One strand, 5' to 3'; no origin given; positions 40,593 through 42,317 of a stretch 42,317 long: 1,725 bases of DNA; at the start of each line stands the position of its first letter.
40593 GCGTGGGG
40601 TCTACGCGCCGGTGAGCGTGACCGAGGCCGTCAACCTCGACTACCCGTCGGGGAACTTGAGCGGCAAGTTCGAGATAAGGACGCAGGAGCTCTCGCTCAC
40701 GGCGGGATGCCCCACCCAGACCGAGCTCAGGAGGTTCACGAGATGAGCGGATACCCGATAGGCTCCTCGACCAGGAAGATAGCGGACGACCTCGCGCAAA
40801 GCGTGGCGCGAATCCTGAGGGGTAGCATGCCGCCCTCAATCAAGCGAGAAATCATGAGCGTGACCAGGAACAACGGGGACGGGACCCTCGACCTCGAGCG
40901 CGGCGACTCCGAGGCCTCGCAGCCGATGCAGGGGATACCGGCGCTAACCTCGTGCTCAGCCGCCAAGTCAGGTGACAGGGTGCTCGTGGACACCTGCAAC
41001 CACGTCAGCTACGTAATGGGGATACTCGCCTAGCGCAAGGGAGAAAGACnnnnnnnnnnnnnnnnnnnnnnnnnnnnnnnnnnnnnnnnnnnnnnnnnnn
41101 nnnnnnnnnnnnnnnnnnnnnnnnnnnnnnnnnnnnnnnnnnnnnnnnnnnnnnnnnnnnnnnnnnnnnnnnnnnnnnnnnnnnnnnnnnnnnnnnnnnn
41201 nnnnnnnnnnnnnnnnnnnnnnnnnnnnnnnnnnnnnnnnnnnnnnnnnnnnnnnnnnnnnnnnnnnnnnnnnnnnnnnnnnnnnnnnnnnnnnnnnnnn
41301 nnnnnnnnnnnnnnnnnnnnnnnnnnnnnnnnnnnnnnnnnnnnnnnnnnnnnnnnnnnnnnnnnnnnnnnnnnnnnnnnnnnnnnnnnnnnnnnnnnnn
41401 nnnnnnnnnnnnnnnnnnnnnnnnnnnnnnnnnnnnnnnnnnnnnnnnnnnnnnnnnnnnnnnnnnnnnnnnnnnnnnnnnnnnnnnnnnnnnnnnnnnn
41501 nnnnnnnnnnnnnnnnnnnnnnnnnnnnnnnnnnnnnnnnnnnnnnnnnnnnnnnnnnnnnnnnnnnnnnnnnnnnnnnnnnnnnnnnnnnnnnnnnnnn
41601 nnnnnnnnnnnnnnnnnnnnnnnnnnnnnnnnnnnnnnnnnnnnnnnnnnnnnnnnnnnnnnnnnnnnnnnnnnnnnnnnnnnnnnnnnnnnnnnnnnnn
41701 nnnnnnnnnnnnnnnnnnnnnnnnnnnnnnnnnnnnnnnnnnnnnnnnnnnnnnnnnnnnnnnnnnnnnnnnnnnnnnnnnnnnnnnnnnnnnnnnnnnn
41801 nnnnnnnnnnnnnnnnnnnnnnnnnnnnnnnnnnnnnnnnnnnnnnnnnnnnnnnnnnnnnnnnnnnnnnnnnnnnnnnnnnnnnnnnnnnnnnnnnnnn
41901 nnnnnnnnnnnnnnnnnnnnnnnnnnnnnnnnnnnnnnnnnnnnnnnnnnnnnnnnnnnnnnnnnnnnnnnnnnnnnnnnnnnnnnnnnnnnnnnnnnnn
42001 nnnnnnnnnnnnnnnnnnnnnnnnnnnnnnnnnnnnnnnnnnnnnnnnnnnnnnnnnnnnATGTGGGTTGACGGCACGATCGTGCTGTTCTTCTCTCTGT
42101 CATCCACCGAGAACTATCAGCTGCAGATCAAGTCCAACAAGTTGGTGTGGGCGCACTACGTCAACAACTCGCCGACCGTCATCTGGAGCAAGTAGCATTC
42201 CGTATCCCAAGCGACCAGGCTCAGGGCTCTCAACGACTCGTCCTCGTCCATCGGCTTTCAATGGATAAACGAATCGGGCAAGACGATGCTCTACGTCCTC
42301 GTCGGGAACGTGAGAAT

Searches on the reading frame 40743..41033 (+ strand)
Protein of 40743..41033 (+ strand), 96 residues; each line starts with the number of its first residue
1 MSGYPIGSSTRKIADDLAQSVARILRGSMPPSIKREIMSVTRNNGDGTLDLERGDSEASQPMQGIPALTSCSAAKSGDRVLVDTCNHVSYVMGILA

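Call 30: find_encoding_contigs(protein=window:40743-41033:+, flank=5000, max_places=10)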
Protein window:40743-41033:+ (96 aa): 6 contigs read that carry it; 6 places shown.
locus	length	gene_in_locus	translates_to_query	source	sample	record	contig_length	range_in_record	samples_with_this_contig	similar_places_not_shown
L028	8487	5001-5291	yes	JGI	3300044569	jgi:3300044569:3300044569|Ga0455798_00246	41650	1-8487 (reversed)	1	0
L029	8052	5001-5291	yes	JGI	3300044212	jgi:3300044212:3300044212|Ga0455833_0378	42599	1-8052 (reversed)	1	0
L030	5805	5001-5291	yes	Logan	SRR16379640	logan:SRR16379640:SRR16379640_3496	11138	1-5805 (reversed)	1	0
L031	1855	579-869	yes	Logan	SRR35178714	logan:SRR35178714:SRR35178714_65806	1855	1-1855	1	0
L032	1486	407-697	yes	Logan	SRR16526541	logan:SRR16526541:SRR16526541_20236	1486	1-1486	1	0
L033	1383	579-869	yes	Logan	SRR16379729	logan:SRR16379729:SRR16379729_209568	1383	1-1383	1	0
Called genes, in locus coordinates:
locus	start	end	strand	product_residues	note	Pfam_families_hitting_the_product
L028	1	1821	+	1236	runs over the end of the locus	PF10145:PhageMin_Tail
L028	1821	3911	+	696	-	-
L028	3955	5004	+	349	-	-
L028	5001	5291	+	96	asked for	-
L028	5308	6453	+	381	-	-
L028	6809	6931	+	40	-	-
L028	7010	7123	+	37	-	-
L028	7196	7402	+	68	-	-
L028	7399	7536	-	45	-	-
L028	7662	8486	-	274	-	?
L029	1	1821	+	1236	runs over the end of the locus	PF10145:PhageMin_Tail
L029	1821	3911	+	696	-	-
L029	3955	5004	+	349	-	-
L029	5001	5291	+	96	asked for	-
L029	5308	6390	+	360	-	-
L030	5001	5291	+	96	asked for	-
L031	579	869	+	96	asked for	-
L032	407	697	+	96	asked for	-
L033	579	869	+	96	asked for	-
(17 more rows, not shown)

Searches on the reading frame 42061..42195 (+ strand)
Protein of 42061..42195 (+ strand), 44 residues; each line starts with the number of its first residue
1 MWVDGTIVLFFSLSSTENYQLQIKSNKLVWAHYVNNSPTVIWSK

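Call 35: find_encoding_contigs(protein=window:42061-42195:+, flank=3000, max_places=10)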
Protein window:42061-42195:+ (44 aa): 1 contig read that carries it; 1 place shown.
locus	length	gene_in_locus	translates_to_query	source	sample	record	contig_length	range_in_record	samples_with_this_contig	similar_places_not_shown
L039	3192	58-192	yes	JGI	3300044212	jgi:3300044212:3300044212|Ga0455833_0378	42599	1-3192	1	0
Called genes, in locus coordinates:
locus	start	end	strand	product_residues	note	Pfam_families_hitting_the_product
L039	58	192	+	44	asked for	-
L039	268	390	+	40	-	-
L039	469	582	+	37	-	-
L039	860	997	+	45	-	-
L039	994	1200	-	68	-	-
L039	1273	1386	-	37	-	-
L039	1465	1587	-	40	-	-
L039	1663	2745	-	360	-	-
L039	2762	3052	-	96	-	-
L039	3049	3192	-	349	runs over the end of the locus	-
